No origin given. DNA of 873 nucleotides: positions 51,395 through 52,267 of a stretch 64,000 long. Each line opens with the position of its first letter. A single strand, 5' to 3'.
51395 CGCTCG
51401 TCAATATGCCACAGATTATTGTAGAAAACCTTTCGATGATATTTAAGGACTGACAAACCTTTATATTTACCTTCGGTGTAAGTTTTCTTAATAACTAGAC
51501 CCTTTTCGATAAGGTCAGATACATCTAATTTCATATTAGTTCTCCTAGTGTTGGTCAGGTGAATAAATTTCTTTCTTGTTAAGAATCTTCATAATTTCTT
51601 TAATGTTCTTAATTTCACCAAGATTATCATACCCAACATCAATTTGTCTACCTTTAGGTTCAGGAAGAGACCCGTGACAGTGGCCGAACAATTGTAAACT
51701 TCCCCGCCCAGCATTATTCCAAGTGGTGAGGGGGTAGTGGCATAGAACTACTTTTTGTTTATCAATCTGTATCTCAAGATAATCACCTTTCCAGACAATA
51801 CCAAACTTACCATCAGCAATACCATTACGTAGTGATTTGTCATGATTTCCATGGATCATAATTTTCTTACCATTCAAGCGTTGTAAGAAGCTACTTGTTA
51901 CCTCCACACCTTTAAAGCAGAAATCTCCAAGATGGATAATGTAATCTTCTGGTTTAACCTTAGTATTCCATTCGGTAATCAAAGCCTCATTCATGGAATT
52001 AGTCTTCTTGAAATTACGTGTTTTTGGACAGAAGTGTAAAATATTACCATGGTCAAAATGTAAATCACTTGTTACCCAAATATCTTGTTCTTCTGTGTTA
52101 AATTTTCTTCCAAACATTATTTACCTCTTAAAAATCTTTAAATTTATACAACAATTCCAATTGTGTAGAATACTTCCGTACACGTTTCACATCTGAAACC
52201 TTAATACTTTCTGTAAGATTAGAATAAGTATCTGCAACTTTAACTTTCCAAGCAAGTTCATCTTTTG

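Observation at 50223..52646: Four-gene RNA end-healing and sealing cassette built from split enzymes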

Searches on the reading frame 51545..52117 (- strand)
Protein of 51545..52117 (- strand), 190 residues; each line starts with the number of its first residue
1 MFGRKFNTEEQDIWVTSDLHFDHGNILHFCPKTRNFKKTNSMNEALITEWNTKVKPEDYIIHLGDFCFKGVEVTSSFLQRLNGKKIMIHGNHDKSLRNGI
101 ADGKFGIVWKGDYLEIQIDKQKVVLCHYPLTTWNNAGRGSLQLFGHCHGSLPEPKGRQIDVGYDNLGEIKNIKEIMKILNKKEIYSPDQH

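Call 3: search_protein_families(library=pfam, proteins=[window:51545-52117:-], max_evalue=0.1)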
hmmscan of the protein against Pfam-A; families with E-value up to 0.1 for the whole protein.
window:51545-52117:- (190 aa): 2 families
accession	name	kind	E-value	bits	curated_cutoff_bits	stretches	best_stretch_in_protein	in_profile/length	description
PF00149.33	Metallophos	-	1e-08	36.3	21.5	1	13-139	3-126/191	Calcineurin-like phosphoesterase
PF12850.12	Metallophos_2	-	1.5e-07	32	27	1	13-150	3-119/154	Calcineurin-like phosphoesterase superfamily domain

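Call 4: search_protein_families(library=phrogs, proteins=[window:51545-52117:-], max_evalue=0.01)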
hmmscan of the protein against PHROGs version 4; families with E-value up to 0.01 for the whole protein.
window:51545-52117:- (190 aa): 3 families
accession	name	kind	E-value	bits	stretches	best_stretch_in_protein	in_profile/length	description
phrog_547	-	other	2.5e-53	181.7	1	8-189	26-209/245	phosphoesterase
phrog_1649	-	other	4.8e-06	26.4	1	10-94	35-105/308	metallo-phosphoesterase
phrog_30537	-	unknown function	0.0077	17.6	0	45-100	17-75/87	-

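Call 5: search_protein_families(library=ncbifam, proteins=[window:51545-52117:-], max_evalue=0.1)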
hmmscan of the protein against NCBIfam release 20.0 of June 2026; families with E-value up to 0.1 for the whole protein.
window:51545-52117:- (190 aa): 4 families
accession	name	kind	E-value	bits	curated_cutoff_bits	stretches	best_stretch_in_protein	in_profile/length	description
TIGR04123.1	P_estr_lig_assc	hypoth_equivalog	0.00034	20.1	150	1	9-149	19-152/207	ligase-associated DNA damage response endonuclease PdeM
TIGR00040.1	yfcE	subfamily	0.00073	19.6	56.25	1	49-128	21-86/158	YfcE family phosphodiesterase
NF053862.1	DS9_1_antiphage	equivalog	0.006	15.5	420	1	5-93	188-288/486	anti-phage phosphoesterase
TIGR04168.1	TIGR04168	hypoth_equivalog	0.011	15.1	200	1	58-135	7-85/269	TIGR04168 family protein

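Call 28: search_solved_structures(query=window:51545-52117:-, max_evalue=1, show_alignments=2)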
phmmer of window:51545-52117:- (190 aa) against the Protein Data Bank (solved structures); distinct sequences matched with E-value up to 1: 3.
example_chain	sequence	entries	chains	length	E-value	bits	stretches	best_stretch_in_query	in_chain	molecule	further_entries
1xm7_A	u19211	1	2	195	2.1e-09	40.5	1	14-130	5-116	hypothetical protein aq_1665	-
6unc_A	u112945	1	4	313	0.0038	20.1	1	54-138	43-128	Metallophos domain-containing protein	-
8rdy_B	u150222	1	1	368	0.35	13.7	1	68-114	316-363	Glutathione S-transferase class-mu 26 kDa isozyme,Protein PXR1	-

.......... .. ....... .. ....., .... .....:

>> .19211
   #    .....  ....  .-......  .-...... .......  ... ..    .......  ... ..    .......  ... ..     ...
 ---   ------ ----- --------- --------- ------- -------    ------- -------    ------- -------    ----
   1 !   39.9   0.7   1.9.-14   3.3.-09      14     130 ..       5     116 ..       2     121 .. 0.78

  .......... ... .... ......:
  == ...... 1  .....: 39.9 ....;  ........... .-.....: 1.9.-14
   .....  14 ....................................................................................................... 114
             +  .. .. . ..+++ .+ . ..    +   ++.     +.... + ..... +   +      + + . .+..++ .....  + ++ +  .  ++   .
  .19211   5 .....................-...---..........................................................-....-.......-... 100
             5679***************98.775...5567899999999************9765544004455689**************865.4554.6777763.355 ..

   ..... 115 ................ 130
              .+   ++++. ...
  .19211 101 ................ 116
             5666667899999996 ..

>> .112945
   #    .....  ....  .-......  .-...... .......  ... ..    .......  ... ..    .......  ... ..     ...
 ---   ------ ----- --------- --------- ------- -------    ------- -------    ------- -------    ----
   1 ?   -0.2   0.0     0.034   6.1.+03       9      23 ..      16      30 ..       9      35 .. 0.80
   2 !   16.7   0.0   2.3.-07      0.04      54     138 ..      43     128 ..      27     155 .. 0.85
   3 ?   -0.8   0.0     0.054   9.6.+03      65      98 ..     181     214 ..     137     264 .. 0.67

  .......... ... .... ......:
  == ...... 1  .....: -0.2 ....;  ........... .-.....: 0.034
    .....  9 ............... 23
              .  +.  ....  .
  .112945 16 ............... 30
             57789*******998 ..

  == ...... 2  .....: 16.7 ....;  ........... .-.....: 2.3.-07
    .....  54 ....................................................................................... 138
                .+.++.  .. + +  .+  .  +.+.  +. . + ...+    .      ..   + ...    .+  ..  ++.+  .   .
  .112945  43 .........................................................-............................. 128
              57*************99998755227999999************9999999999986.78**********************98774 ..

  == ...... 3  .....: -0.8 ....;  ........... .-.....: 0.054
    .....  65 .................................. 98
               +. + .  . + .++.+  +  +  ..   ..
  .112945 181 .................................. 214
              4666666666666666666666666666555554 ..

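Call 64: search_solved_structures(query=A3, max_evalue=0.1, show_alignments=1)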
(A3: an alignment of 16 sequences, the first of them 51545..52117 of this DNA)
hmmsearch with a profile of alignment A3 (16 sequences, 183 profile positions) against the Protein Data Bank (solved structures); distinct sequences matched with E-value up to 0.1: 5.
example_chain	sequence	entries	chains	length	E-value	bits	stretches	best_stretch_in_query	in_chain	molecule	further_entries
1xm7_A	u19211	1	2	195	8.6e-23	84.1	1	2-120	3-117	hypothetical protein aq_1665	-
2dxl_A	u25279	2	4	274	0.0014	21.5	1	7-87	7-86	Phosphohydrolase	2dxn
2zo9_B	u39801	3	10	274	0.0015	21.5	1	7-87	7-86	Phosphohydrolase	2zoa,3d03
6unc_A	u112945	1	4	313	0.0082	19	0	46-125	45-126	Metallophos domain-containing protein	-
1su1_A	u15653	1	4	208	0.022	17.6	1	52-147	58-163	Hypothetical protein yfcE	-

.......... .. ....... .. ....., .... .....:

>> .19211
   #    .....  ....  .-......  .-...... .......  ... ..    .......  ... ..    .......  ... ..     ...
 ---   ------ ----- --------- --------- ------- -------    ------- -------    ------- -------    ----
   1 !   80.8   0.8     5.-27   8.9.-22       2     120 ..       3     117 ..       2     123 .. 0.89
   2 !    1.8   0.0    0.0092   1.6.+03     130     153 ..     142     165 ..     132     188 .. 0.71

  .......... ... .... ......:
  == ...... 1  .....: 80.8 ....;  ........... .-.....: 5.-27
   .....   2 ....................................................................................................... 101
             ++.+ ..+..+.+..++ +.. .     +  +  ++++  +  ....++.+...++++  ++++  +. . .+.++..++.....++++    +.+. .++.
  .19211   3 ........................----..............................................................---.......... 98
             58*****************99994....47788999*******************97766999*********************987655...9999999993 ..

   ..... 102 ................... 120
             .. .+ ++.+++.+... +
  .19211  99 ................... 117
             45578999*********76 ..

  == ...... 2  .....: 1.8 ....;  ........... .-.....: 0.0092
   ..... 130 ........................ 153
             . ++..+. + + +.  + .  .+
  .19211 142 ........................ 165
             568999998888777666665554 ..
